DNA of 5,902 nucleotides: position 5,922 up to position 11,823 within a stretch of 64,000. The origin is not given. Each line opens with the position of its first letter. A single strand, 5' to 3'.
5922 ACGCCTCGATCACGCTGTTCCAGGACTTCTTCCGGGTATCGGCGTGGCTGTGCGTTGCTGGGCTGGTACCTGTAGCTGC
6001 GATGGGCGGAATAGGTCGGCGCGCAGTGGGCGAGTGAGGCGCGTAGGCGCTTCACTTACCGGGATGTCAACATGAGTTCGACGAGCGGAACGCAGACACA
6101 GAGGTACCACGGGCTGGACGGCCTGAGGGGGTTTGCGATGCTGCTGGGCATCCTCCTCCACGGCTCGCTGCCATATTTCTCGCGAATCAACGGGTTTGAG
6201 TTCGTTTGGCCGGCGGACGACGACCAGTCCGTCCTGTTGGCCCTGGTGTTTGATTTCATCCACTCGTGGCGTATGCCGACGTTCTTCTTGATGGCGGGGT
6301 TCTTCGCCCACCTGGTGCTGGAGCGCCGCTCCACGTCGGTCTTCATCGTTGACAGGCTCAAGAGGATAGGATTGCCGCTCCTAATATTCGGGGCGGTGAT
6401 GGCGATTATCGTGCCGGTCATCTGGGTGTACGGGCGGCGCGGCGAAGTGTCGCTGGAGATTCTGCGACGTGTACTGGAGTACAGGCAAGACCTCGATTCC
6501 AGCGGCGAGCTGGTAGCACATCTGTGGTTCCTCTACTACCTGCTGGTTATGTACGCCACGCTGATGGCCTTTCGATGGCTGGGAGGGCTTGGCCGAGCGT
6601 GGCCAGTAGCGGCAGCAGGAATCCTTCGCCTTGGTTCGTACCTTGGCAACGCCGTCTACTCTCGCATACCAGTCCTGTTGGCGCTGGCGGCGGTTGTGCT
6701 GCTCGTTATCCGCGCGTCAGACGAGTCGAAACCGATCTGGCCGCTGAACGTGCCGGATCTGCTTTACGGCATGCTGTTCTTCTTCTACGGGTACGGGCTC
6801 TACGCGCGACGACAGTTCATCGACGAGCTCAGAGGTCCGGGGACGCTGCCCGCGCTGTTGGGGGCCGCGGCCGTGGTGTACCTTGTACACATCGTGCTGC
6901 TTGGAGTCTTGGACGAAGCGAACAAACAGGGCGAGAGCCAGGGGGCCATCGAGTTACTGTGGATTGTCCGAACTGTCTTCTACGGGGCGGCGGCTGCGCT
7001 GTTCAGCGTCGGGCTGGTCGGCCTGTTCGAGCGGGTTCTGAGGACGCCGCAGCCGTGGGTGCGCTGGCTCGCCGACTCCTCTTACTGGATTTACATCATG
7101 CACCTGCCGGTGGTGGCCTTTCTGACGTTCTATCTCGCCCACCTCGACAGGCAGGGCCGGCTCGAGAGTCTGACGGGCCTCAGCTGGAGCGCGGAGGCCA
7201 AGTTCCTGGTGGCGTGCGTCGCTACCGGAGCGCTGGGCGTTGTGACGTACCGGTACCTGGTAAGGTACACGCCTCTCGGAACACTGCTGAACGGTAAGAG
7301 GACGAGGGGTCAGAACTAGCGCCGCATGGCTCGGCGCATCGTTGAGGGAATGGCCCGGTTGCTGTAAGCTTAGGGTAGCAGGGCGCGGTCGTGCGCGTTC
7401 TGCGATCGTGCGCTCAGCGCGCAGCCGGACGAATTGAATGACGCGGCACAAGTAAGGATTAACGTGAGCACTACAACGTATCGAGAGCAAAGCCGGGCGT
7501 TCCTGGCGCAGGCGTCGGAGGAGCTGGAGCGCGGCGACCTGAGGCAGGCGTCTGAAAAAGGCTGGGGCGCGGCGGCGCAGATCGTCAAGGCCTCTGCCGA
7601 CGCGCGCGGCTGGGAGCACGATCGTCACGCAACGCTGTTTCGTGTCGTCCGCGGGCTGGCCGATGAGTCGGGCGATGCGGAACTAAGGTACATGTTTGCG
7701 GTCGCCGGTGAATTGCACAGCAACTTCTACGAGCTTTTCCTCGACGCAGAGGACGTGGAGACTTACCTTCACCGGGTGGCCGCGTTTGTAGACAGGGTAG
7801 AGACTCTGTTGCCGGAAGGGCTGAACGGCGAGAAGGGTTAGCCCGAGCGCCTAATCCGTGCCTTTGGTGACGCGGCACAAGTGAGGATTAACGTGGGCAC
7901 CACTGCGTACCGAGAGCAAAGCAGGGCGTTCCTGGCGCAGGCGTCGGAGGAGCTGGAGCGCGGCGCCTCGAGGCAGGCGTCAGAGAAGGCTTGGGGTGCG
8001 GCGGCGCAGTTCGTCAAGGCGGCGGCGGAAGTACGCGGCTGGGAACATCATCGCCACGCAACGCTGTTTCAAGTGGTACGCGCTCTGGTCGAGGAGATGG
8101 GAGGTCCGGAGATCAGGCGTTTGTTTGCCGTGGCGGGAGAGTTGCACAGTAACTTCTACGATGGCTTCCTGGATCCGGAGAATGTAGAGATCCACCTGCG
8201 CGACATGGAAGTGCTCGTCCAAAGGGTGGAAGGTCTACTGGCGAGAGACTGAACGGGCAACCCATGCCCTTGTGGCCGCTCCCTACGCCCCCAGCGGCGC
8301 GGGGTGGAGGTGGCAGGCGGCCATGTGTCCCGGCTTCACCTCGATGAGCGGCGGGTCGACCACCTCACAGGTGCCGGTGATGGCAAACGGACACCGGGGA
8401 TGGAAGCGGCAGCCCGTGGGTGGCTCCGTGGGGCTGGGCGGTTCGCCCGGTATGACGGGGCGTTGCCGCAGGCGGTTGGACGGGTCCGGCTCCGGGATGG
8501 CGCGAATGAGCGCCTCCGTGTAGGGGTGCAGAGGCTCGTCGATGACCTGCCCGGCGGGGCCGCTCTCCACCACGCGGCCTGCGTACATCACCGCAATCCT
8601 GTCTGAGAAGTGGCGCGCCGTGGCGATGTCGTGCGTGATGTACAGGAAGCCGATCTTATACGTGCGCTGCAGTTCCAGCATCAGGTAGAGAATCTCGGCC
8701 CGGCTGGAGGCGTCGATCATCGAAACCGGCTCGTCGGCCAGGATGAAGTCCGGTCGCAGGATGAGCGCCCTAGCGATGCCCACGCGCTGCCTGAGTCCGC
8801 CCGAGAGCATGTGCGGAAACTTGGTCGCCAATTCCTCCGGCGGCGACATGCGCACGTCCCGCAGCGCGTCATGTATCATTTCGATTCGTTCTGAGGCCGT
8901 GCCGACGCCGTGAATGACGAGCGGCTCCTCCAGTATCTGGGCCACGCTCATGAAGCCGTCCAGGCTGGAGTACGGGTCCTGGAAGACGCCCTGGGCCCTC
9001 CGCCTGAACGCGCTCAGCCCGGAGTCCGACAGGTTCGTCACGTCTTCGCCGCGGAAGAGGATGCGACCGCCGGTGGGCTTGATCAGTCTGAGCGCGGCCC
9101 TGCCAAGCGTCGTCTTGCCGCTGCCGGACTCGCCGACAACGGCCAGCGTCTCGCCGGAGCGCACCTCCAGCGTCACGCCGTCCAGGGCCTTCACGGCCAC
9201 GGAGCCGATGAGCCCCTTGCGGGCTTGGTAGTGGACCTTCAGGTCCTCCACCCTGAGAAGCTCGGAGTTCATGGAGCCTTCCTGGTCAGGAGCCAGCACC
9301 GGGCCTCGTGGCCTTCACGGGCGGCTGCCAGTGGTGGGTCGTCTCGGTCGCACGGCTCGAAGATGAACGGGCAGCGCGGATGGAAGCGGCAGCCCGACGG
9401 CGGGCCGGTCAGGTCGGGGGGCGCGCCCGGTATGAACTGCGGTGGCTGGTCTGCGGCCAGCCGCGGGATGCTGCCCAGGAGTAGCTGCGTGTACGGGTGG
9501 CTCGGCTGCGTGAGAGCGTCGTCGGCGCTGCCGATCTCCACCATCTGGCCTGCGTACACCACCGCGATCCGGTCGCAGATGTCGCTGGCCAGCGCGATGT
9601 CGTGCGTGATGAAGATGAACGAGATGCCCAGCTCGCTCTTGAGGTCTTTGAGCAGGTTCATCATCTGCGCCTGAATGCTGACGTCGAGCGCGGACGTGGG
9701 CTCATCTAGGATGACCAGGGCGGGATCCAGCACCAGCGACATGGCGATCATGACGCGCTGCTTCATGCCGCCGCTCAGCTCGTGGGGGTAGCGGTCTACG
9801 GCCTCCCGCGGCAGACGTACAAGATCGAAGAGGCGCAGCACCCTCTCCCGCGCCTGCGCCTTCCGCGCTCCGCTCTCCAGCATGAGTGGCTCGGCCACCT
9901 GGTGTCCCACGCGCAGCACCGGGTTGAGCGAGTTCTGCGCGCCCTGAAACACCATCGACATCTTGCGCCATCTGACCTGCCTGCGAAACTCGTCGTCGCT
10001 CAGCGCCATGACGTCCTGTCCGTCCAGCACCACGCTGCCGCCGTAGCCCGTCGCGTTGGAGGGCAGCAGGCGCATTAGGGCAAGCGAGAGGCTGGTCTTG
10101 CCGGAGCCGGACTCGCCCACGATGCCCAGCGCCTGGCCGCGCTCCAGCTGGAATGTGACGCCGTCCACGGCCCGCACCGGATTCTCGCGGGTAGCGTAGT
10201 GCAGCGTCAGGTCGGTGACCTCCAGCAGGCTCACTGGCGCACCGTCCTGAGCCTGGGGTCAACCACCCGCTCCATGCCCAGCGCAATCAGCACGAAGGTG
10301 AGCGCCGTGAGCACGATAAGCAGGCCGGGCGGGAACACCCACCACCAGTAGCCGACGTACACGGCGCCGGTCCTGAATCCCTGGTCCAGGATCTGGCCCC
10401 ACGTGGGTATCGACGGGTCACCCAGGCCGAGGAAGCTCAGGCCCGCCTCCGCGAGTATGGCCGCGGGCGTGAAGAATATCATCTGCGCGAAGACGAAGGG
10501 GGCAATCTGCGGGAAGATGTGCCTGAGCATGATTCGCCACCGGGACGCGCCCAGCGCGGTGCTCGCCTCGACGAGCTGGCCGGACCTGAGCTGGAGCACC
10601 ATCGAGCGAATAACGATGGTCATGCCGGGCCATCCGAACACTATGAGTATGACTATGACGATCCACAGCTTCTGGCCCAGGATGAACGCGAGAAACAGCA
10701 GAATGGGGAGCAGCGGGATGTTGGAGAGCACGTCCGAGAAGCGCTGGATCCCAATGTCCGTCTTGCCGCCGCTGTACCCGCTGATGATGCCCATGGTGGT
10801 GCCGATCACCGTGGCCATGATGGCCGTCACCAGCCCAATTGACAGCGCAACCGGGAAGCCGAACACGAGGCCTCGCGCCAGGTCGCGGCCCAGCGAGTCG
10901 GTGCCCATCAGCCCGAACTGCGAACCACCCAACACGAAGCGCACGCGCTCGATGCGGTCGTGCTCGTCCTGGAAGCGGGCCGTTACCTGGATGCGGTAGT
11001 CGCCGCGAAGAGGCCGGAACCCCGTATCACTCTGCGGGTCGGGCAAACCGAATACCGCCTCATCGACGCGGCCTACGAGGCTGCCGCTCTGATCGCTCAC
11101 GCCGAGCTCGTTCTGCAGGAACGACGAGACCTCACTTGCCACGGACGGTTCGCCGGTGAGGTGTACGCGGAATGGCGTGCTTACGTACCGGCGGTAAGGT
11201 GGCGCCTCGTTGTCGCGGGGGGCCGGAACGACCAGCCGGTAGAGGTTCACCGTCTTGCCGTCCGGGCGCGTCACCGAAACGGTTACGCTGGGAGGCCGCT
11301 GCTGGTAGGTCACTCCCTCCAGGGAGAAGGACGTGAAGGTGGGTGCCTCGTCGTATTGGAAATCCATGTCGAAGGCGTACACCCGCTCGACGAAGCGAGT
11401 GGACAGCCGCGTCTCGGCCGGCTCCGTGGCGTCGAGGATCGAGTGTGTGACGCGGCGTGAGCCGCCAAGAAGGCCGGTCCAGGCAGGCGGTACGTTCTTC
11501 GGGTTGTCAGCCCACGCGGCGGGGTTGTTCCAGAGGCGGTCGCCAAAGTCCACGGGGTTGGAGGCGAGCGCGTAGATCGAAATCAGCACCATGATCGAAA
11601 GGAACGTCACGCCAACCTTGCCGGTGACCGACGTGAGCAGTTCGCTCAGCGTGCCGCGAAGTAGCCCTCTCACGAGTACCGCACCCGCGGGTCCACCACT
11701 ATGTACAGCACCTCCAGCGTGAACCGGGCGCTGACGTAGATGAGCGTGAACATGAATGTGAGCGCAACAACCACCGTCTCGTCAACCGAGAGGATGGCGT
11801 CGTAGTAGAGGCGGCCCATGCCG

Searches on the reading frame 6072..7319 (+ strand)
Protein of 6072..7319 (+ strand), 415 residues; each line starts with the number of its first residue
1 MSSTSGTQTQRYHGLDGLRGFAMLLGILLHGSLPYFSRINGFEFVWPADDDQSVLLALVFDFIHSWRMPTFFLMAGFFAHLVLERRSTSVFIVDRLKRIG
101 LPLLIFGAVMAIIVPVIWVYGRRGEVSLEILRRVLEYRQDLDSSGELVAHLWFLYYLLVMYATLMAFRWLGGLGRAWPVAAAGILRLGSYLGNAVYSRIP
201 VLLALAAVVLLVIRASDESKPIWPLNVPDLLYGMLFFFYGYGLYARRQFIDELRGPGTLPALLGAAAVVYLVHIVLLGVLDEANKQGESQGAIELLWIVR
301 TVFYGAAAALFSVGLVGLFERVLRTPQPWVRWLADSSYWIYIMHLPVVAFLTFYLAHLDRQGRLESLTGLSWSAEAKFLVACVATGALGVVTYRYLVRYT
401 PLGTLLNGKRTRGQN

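Call 33: search_protein_families(library=pfam, proteins=[window:6072-7319:+], max_evalue=0.00001)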
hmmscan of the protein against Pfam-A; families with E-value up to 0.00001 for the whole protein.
window:6072-7319:+ (415 aa): 1 family
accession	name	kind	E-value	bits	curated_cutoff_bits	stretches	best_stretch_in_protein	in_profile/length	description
PF01757.29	Acyl_transf_3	-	7.3e-34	117.7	31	1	13-393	2-325/326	Acyltransferase domain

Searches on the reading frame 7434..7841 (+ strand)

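Call 35: search_protein_families(library=pfam, proteins=[window:7434-7841:+], max_evalue=0.00001)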
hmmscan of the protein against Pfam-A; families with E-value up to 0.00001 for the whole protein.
window:7434-7841:+ (135 aa): 1 family
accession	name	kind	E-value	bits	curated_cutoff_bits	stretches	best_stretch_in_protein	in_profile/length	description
PF05942.16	PaREP1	-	1.3e-20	73.9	24.4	1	16-116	2-112/115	Archaeal PaREP1/PaREP8 family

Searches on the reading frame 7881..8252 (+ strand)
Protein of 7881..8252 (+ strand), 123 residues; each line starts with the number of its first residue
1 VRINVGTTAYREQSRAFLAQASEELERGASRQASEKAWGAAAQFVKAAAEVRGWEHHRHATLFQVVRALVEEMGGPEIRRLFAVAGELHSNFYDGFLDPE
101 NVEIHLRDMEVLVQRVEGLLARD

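Call 35: search_protein_families(library=pfam, proteins=[window:7881-8252:+], max_evalue=0.00001)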
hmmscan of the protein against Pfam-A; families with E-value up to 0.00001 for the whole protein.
window:7881-8252:+ (123 aa): 1 family
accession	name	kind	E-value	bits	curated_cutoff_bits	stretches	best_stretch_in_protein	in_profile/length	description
PF05942.16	PaREP1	-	1.7e-23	83.1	24.4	1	9-112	1-114/115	Archaeal PaREP1/PaREP8 family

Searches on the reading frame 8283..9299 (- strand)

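Call 33: search_protein_families(library=pfam, proteins=[window:8283-9299:-], max_evalue=0.00001)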
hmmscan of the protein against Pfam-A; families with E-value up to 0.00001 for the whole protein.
window:8283-9299:- (338 aa): 2 families
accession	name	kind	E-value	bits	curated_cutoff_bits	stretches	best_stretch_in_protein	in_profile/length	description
PF00005.33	ABC_tran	-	3.5e-27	96.1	25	1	39-192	1-136/137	ABC transporter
PF08352.17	oligo_HPY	-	1.2e-21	77.3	27.1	1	244-307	1-62/65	Oligopeptide/dipeptide transporter, C-terminal region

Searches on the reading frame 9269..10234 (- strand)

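Call 33: search_protein_families(library=pfam, proteins=[window:9269-10234:-], max_evalue=0.00001)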
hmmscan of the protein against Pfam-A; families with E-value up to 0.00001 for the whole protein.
window:9269-10234:- (321 aa): 4 families
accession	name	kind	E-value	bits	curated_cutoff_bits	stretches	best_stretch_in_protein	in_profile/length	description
PF00005.33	ABC_tran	-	1.1e-27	97.7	25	1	24-181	2-137/137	ABC transporter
PF08352.17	oligo_HPY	-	5.4e-18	65.6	27.1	1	232-295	1-65/65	Oligopeptide/dipeptide transporter, C-terminal region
PF13304.12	AAA_21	-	4.1e-10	40.7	27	1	147-215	232-302/304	AAA domain, putative AbiEii toxin, Type IV TA system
PF02463.25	SMC_N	-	6.8e-06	26.1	40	0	37-226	28-211/220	RecF/RecN/SMC N terminal domain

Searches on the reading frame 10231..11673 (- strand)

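Call 33: search_protein_families(library=pfam, proteins=[window:10231-11673:-], max_evalue=0.00001)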
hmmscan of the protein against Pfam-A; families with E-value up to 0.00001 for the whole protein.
window:10231-11673:- (480 aa): 1 family
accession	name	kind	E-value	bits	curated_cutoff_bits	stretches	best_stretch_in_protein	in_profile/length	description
PF00528.27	BPD_transp_1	-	9.6e-29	100.8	26.4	1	291-476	1-183/184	Binding-protein-dependent transport system inner membrane component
